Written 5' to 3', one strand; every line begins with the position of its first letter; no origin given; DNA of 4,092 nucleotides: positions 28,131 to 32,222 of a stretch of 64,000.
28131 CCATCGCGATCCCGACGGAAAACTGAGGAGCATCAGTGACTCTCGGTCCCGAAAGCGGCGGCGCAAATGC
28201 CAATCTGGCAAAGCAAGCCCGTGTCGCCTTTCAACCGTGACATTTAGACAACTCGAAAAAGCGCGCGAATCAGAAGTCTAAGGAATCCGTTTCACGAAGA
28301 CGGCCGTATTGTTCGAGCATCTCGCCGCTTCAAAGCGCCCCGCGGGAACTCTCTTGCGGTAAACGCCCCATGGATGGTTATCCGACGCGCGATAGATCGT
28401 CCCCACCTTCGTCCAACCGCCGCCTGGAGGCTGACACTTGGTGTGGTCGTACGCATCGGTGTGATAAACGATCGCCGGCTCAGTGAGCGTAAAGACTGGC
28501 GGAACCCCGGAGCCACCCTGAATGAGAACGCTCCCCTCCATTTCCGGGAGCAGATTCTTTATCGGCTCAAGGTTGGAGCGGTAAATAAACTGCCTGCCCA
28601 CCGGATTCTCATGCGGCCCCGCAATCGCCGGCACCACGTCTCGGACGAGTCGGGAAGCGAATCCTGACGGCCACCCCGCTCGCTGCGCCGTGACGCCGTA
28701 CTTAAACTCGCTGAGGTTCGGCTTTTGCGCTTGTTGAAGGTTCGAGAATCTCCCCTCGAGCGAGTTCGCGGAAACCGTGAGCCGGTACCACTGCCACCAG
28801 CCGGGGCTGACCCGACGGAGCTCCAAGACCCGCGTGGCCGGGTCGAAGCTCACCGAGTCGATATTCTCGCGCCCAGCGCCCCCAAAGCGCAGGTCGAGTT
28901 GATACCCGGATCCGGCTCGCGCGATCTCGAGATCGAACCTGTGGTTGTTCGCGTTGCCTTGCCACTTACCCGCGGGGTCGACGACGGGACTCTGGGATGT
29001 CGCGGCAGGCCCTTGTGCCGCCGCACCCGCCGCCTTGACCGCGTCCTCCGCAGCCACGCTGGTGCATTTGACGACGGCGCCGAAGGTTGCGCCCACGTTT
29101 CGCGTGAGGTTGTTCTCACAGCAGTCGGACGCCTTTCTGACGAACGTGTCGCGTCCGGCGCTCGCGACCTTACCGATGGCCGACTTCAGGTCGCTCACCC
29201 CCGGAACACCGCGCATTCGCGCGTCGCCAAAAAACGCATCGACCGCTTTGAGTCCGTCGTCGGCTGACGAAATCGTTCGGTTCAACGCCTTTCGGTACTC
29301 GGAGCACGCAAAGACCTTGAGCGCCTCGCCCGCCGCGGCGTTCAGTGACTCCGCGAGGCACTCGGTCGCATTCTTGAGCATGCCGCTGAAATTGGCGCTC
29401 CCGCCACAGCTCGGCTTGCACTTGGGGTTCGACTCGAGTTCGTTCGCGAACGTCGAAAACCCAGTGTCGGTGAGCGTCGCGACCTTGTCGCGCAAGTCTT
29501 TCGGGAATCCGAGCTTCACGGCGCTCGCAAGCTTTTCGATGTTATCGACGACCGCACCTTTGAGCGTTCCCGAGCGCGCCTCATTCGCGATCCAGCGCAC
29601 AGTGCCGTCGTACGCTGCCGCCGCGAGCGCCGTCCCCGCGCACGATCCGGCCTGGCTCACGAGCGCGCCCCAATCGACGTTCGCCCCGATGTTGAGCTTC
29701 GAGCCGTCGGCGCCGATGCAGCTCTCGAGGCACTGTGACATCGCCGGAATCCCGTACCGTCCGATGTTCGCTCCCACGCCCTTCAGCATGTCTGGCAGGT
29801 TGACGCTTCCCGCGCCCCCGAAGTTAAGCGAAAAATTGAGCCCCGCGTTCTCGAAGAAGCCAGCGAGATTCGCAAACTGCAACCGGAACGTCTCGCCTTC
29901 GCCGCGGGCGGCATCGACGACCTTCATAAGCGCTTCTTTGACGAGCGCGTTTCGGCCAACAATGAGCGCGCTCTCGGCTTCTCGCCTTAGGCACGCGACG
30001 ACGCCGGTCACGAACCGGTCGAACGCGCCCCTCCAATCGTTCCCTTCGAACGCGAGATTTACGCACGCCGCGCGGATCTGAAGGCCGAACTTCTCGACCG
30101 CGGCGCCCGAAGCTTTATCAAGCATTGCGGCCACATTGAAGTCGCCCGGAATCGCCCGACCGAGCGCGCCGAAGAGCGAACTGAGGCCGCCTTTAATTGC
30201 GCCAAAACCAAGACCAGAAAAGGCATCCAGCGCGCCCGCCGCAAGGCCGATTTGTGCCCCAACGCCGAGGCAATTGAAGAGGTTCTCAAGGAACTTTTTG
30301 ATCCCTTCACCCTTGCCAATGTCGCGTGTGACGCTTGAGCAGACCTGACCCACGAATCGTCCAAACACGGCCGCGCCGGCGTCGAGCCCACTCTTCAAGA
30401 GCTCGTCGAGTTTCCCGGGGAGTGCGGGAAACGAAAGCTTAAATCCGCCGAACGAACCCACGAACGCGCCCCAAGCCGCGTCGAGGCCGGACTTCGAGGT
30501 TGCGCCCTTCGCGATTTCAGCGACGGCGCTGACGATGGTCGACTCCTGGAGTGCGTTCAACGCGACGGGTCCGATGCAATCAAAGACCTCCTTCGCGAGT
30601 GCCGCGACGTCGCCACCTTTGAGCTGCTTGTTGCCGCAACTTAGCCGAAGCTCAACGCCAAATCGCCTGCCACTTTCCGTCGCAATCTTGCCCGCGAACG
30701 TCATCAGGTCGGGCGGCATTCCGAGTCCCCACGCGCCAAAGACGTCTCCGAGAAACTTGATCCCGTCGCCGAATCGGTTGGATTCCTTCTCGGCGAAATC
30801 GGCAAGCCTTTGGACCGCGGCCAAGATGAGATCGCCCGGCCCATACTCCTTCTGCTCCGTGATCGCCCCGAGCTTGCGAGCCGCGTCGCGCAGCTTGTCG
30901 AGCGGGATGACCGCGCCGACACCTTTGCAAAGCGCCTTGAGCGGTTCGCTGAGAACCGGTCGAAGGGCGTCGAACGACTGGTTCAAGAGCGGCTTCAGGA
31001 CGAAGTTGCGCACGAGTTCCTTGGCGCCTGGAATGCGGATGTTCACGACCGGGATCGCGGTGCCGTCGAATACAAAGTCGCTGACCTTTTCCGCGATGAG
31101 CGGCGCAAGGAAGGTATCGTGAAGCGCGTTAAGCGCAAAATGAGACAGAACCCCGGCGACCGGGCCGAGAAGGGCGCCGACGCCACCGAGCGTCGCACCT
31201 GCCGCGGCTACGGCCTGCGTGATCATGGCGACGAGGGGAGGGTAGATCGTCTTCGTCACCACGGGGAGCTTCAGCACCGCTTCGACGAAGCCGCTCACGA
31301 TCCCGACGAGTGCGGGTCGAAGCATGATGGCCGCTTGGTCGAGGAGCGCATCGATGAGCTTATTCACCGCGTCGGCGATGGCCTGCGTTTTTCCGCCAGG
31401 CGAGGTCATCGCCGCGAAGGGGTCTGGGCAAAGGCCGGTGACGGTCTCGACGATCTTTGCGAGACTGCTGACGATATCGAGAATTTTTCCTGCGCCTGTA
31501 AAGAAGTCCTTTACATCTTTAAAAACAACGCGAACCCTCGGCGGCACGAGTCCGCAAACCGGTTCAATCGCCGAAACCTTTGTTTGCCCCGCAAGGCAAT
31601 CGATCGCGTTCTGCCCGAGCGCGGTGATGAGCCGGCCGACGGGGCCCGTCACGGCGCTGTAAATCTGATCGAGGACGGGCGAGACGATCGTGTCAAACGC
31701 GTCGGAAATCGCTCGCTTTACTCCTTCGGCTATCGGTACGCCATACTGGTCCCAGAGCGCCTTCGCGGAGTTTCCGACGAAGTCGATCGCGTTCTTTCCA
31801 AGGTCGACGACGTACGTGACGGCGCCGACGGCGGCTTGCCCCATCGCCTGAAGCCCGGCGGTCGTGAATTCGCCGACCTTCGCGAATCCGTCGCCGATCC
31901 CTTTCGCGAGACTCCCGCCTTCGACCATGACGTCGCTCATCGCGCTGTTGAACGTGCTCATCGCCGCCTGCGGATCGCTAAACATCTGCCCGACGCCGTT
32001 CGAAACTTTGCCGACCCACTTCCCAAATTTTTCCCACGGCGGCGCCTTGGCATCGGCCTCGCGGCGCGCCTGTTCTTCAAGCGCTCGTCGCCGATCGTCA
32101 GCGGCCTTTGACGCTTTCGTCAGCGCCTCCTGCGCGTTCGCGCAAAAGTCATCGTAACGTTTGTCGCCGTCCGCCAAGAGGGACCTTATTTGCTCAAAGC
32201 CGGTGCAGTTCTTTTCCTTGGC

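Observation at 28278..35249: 2323-aa secreted giant protein encoded immediately upstream of, and co-oriented with, the T2SS operon: candidate dedicated cargo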

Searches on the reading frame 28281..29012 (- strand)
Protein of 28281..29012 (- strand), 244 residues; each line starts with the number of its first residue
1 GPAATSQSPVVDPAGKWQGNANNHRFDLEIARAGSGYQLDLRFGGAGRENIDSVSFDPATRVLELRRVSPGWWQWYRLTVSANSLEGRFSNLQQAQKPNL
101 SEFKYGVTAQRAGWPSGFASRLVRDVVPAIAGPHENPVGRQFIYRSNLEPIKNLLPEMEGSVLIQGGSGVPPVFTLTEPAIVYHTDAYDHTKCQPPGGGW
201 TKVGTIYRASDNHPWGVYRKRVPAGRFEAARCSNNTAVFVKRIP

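Call 38: find_homologous_proteins(query=window:28281-29012:-, max_evalue=0.01)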
Query window:28281-29012:-: 977 candidates shared short words with the query, none scored E <= 0.01.

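Call 45: predict_structure(protein=window:28281-29012:-)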
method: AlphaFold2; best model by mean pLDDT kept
length: 244 residues; sequences in the alignment: 1
mean_pLDDT: 43.6   pTM: 0.38
mean pLDDT of the five models: 43.6, 39.9, 33.6, 32.8, 32.3
residues with pLDDT >= 90: 0; 70-90: 32; 50-70: 46; < 50: 166
segments of 3 or more residues with pLDDT < 50: 1-154, 187-193, 209-211
pLDDT, mean of each block of 10 residues (from residue 1): 26 31 34 34 35 41 38 35 31 25 24 29 31 27 32 50 55 72 61 57 65 67 79 59 66
secondary structure, 60 per line:
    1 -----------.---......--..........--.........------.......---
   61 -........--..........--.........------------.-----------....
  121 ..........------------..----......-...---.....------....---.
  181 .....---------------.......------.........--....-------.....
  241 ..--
elements in order: E16-21 E24-33 E36-44 E51-57 E62-69 E72-81 E84-92 H117-130 H149-154 E162-166 E173-176 E180-185 E201-207 E214-222 E225-228 E236-242

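Call 82: fold_search(model_id=the predicted structure, library=pdb)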
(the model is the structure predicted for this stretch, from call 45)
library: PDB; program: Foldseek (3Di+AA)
matches with E <= 10: 576; with E <= 0.001: 0
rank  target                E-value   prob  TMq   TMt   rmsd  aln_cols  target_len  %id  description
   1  6vbv_7                1.5e-02  0.23  0.17  0.08  21.8       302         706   10  Structure of the bovine BBSome:ARL6:GTP complex (released 2020-01-29)
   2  8hhv_A                9.0e-02  0.08  0.12  0.08  19.3       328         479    8  endo-alpha-D-arabinanase EndoMA1 from Microbacterium arabinogalactanolyticum (released 2023-08-16)
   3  1rjl_C                1.4e-01  0.41  0.13  0.26  13.3        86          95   13  Structure of the complex between OspB-CT and bactericidal Fab-H6831 (released 2004-11-30)
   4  8ic1_A                1.4e-01  0.09  0.14  0.08  19.1       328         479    8  endo-alpha-D-arabinanase EndoMA1 D51N mutant from Microbacterium arabinogalactanolyticum in complex with arabinooligos (released 2023-08-16)
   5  9h6h_B                1.5e-01  0.12  0.17  0.07  24.4       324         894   11  Bacteroides ovatus GH98 endoxylanase with Seleno-methionine substituents (released 2025-11-05)
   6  4c8x_A                1.7e-01  0.04  0.07  0.09  15.2        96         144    7  Crystal structure of carbohydrate-binding module CBM3b mutant (Y56S) from the cellulosomal cellobiohydrolase 9A from C (released 2013-10-09)
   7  1o8v                  1.9e-01  0.60  0.16  0.26  11.4        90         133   13  The crystal structure of Echinococcus granulosus fatty-acid-binding protein 1 (released 2003-06-19)
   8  7eym_A                2.1e-01  0.54  0.15  0.33  12.7        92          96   18  Crystal structure of Vibrio cholerae ppnP (released 2022-02-09)
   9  9n73_LO               2.1e-01  0.30  0.13  0.05  13.1       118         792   14  SSU processome maturation and disassembly, State G (released 2025-10-29)
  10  7fwf                  2.3e-01  0.82  0.17  0.30  12.3        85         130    7  Crystal Structure of human FABP4 binding site mutated to that of FABP5 in complex with 5-cyclohexyl-6-(2,2,2-trifluoroet (released 2023-06-14)
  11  4zxd_A                2.5e-01  0.09  0.13  0.18  16.3       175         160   12  Crystal Structure of hydroquinone 1,2-dioxygenase PnpCD (released 2015-09-02)
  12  2ylk_B                2.5e-01  0.06  0.09  0.12  12.7        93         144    5  Carbohydrate-binding module CBM3b from the cellulosomal cellobiohydrolase 9A from Clostridium thermocellum (released 2012-04-25)
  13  6vis_A                2.8e-01  0.54  0.15  0.25  16.4       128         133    9  The Crystal Structure of Domain-Swapped Trimer Q108K:K40D:T53A:R58L:Q38F:Q4F:V62E Variant of HCRBPII (released 2020-09-09)
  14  4nns                  3.2e-01  0.77  0.17  0.28  10.4        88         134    8  Crystal structure of FABP4 in complex with novel inhibitor (released 2014-11-19)
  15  3p6c                  3.2e-01  0.72  0.17  0.28  12.3        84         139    7  Human adipocyte lipid-binding protein FABP4 in complex with citric acid (released 2011-04-13)
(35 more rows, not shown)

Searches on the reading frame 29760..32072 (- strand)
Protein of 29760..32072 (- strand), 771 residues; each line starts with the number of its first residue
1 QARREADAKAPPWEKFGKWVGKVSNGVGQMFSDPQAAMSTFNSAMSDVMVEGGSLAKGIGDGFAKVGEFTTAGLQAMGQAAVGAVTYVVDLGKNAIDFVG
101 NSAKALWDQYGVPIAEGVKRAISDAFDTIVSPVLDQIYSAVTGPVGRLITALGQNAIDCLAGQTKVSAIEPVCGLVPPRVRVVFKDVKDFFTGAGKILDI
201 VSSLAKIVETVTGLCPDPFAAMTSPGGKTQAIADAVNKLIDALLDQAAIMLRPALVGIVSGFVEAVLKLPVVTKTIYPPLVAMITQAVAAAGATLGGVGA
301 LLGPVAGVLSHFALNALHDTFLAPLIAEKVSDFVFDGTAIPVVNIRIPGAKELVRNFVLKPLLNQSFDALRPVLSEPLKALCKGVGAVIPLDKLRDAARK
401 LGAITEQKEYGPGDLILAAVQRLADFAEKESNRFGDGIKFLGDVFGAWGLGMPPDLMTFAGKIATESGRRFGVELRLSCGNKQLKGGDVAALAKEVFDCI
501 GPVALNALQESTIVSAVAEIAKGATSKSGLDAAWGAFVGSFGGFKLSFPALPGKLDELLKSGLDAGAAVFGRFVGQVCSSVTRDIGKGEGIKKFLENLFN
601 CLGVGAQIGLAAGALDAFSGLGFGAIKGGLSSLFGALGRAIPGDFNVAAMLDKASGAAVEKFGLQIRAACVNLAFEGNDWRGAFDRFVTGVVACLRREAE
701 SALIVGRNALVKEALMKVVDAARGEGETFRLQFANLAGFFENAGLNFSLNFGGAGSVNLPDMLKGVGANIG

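Call 73: search_protein_families(library=phrogs, proteins=[window:29760-32072:-], max_evalue=1)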
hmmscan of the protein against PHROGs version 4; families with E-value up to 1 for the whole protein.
seq(771 aa): 7 families
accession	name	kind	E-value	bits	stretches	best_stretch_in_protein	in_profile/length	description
phrog_1535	-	tail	6.6e-10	38.8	2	184-756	562-996/1152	tail length tape measure protein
phrog_58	-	tail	1.9e-06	27.5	1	9-647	431-896/1544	tail length tape measure protein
phrog_1272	-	tail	5.4e-06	25.4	1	52-602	772-1078/1606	tail length tape measure protein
phrog_971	-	lysis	1.7e-05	24.7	1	54-210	606-759/1338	endolysin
phrog_5218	-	unknown function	0.0055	15.8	1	38-308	453-618/1599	-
phrog_8927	-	tail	0.0059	15.6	1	64-159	716-813/1619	tail length tape measure protein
phrog_17020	-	unknown function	0.34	11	0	18-107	132-215/353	-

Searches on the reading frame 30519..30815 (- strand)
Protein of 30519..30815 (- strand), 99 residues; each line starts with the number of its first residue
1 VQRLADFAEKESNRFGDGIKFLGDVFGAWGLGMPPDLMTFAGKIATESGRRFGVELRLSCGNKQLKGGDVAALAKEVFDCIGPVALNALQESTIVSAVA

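Call 55: find_homologous_proteins(query=A1, max_evalue=0.1)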
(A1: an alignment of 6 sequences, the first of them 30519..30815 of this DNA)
Query A1 (6 sequences): 4318 candidates shared short words with the query, none scored E <= 0.1.

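Call 63: predict_structure(alignment_id=A1)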
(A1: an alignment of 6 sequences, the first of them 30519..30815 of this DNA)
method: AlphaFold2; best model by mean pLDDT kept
length: 99 residues; sequences in the alignment: 6
mean_pLDDT: 63.6   pTM: 0.43
mean pLDDT of the five models: 63.6, 60.3, 56.6, 55.2, 52.2
residues with pLDDT >= 90: 0; 70-90: 10; 50-70: 87; < 50: 2
segments of 3 or more residues with pLDDT < 50: none
pLDDT, mean of each block of 10 residues (from residue 1): 58 57 63 65 69 69 61 67 68 58
secondary structure, 60 per line:
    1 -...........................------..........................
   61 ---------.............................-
elements in order: H2-28 H35-60 H70-98

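Call 65: fold_search(model_id=the predicted structure, library=pdb)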
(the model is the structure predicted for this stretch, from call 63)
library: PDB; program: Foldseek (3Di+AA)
matches with E <= 10: 76; with E <= 0.001: 0
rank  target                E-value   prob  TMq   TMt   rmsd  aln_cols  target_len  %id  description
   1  9m8l_R                1.1e+00  0.60  0.43  0.18  10.0        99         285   12  cryo-EM structure of human TAS2R4 (released 2026-03-18)
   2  8dt0_A                1.8e+00  0.15  0.27  0.21  10.5       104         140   12  Scaffolding protein functional sites using deep learning (released 2022-08-10)
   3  6jmu_A                1.9e+00  0.16  0.28  0.22  10.3        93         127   17  Crystal structure of GIT1/Paxillin complex (released 2020-05-20)
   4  3wxx_B                1.9e+00  0.11  0.27  0.17  12.4       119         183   14  Crystal Structure of a T3SS complex from Aeromonas hydrophila (released 2015-10-14)
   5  3s84_A                2.0e+00  0.15  0.34  0.18  12.8       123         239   16  Dimeric apoA-IV (released 2012-05-16)
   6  2jx0_MODEL_1_A        2.3e+00  0.11  0.28  0.23  13.1       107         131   17  The paxillin-binding domain (PBD) of G Protein Coupled Receptor (GPCR)-kinase (GRK) interacting protein 1 (GIT (released 2008-04-29)
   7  1gak                  2.4e+00  0.41  0.45  0.35   7.6       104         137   14  CRYSTAL STRUCTURE OF GREEN ABALONE SP18 (released 2000-12-13)
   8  7oci_B                2.4e+00  0.12  0.25  0.23   9.1        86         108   16  Cryo-EM structure of yeast Ost6p containing oligosaccharyltransferase complex (released 2022-02-16)
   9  6ezn_B                3.2e+00  0.08  0.22  0.23   8.9        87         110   16  Cryo-EM structure of the yeast oligosaccharyltransferase (OST) complex (released 2018-01-17)
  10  8a1g_D                3.2e+00  0.07  0.24  0.16  18.5       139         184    9  Structure of the SNX1-SNX5 complex (released 2023-06-14)
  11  8agc_D                3.3e+00  0.21  0.36  0.33   8.3        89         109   13  Structure of yeast oligosaccharylransferase complex with lipid-linked oligosaccharide and non-acceptor peptide bound (released 2022-12-07)
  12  5x3x_M                3.5e+00  0.18  0.38  0.20   6.7        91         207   15  2.8A resolution structure of a cobalt energy-coupling factor transporter-CbiMQO (released 2017-04-05)
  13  6u8y_C                3.9e+00  0.12  0.30  0.28   8.8        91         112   18  Structure of the membrane-bound sulfane sulfur reductase (MBS), an archaeal respiratory membrane complex (released 2020-09-09)
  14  7c4s_B                3.9e+00  0.10  0.32  0.15  10.8       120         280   15  Sphingosine-1-phosphate receptor 3 with a natural ligand. (released 2021-06-09)
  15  1i5n_A                3.9e+00  0.08  0.28  0.23  12.1        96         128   14  Crystal structure of the P1 domain of CheA from Salmonella typhimurium (released 2001-07-11)
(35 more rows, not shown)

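Call 88: search_solved_structures(query=A1, max_evalue=1)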
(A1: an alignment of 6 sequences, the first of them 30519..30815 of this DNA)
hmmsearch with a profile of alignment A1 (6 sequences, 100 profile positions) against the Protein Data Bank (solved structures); distinct sequences matched with E-value up to 1: 8.
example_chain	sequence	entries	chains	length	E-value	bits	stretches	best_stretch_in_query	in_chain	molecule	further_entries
3km8_A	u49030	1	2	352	0.68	13.6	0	31-57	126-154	Adenosine deaminase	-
1fkx_A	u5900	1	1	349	0.84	13.3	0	31-57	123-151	ADENOSINE DEAMINASE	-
1a4l_A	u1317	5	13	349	0.85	13.3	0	31-57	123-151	ADENOSINE DEAMINASE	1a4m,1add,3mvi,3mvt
1uio_A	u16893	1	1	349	0.85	13.3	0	31-57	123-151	ADENOSINE DEAMINASE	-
1fkw_A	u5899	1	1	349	0.85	13.3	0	31-57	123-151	ADENOSINE DEAMINASE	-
1uip_A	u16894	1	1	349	0.85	13.3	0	31-57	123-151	ADENOSINE DEAMINASE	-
2ada_A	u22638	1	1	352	0.87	13.2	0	31-57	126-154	ADENOSINE DEAMINASE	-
9sne_A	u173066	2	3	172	1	13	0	46-80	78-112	Ran-binding protein 9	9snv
